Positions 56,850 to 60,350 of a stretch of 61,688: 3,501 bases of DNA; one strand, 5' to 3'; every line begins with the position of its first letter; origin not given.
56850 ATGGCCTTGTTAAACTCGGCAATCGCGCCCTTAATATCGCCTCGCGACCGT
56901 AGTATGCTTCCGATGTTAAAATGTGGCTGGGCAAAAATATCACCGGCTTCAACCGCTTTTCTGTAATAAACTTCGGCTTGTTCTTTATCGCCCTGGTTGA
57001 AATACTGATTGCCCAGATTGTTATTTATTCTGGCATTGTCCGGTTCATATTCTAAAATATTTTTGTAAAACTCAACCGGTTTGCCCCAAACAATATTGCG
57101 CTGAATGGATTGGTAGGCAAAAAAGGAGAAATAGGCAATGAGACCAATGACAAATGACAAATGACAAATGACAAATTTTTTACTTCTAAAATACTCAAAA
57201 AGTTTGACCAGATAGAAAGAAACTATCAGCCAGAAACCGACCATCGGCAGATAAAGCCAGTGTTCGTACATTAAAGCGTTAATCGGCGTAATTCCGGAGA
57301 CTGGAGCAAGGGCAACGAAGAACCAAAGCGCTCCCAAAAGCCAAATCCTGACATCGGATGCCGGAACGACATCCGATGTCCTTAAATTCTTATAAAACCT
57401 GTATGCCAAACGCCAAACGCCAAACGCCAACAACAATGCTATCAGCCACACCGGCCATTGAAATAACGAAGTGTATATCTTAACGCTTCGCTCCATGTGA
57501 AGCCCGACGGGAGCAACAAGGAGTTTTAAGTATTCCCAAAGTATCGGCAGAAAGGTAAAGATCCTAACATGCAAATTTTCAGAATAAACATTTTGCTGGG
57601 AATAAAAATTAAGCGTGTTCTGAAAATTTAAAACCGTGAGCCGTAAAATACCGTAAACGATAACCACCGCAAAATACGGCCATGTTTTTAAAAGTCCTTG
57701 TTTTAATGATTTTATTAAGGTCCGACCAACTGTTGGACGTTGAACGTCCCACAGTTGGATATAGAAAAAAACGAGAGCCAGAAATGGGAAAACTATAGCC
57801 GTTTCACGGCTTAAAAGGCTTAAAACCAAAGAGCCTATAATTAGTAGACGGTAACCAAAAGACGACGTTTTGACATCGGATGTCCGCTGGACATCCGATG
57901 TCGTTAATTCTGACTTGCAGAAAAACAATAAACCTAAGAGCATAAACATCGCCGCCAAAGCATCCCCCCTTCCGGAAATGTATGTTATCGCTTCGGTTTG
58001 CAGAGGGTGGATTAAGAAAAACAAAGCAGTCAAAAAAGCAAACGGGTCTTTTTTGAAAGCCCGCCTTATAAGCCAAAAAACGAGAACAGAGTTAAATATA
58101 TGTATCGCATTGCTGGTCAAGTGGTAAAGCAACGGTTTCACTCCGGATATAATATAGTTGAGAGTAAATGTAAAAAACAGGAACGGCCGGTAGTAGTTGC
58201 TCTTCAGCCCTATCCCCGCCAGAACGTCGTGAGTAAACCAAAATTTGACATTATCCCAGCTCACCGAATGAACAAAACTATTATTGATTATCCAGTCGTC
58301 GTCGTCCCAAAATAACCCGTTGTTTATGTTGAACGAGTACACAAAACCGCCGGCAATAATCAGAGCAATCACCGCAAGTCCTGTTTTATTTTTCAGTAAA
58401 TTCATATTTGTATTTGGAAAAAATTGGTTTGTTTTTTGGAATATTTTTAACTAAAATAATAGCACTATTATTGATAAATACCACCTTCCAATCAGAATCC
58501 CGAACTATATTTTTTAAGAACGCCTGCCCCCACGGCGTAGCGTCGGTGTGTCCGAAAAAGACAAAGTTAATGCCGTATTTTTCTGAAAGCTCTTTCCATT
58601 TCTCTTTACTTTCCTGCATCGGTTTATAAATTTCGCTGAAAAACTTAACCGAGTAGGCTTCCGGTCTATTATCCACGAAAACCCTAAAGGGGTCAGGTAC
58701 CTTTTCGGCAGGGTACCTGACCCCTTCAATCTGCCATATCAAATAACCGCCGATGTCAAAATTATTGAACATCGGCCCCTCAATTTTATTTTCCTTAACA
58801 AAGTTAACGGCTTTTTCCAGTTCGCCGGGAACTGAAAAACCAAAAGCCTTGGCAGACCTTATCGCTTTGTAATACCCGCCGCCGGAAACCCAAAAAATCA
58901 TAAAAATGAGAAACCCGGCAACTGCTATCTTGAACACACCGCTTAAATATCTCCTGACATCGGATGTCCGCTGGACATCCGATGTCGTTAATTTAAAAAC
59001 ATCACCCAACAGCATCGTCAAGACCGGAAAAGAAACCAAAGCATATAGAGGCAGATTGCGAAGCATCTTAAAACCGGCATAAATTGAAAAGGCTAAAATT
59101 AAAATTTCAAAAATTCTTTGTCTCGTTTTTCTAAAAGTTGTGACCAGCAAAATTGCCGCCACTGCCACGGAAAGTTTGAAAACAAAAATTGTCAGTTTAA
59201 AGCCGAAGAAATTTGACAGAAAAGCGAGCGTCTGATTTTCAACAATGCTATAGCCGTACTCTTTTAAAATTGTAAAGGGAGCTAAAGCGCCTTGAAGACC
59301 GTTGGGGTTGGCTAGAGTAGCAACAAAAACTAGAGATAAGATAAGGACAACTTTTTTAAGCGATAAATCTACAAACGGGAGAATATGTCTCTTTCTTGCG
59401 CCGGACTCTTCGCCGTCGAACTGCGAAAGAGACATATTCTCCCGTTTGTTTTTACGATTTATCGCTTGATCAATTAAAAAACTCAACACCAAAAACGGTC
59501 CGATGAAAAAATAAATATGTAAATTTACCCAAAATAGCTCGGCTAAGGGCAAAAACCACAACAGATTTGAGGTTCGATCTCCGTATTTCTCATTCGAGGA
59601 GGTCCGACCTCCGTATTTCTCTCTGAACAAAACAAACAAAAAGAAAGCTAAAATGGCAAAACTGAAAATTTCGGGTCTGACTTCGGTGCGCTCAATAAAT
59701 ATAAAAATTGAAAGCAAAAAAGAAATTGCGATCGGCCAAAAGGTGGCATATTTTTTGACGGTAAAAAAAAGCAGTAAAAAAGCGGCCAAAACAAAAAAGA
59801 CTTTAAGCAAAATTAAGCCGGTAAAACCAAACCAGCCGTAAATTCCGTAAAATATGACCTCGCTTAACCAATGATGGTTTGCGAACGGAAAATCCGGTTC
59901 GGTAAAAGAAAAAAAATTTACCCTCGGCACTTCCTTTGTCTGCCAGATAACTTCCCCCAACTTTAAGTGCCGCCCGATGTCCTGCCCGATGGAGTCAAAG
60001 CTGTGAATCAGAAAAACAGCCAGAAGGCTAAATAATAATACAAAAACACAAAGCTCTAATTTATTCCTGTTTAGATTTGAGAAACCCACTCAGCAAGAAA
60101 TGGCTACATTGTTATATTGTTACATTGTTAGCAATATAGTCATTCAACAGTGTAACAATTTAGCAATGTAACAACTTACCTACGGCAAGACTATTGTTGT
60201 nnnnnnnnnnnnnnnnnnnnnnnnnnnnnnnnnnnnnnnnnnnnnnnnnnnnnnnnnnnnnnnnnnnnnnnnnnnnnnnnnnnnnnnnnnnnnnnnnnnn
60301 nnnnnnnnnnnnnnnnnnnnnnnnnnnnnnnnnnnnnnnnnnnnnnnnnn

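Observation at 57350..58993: Short nested-palindrome element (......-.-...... x2) inserted in frame in two adjacent membrane-protein genes, encoding TSDV repeats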

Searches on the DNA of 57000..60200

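Call 33: search_rna_families(source=window, start=57000, end=60200, threshold=evalue, max_evalue=1)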
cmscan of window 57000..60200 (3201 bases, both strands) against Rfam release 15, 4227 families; matches with E-value up to 1: 10.
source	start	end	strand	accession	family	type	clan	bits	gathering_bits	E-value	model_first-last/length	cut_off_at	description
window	59356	59467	-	RF04130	MIR7996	Gene; miRNA;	-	28.4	119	0.031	1-190/190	no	MIR7996 microRNA precursor family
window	59371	59450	+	RF00814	mir-316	Gene; miRNA;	-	26.9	80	0.015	1-91/91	no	mir-316 microRNA precursor family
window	59442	59478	-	RF01079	RF_site3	Cis-reg; frameshift_element;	-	25.8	50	0.075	1-39/39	no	Putative RNA-dependent RNA polymerase ribosomal frameshift site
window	59370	59449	-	RF00814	mir-316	Gene; miRNA;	-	24.9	80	0.054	1-91/91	no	mir-316 microRNA precursor family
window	58683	58753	-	RF00110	RybB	Gene; sRNA;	-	23.7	40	0.09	1-79/79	no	RybB RNA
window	60107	60168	+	RF00667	mir-33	Gene; miRNA;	-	23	50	0.05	1-69/69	no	mir-33 microRNA precursor family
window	60095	60173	+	RF00129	mir-103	Gene; miRNA;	-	22.4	59.6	0.06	1-78/78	no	mir-103/107 microRNA precursor family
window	59375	59447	+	RF02592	Spy392987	Gene; antisense;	-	22.3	47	0.95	1-63/63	no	S. pyogenes antisense RNA 392987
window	60105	60170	+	RF03853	mir-2013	Gene; miRNA;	-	21.7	70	0.38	1-83/83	no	mir-2013 microRNA precursor family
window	60098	60177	-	RF04195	MIR6217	Gene; miRNA;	-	19.3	110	0.36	1-228/228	no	MIR6217 microRNA precursor family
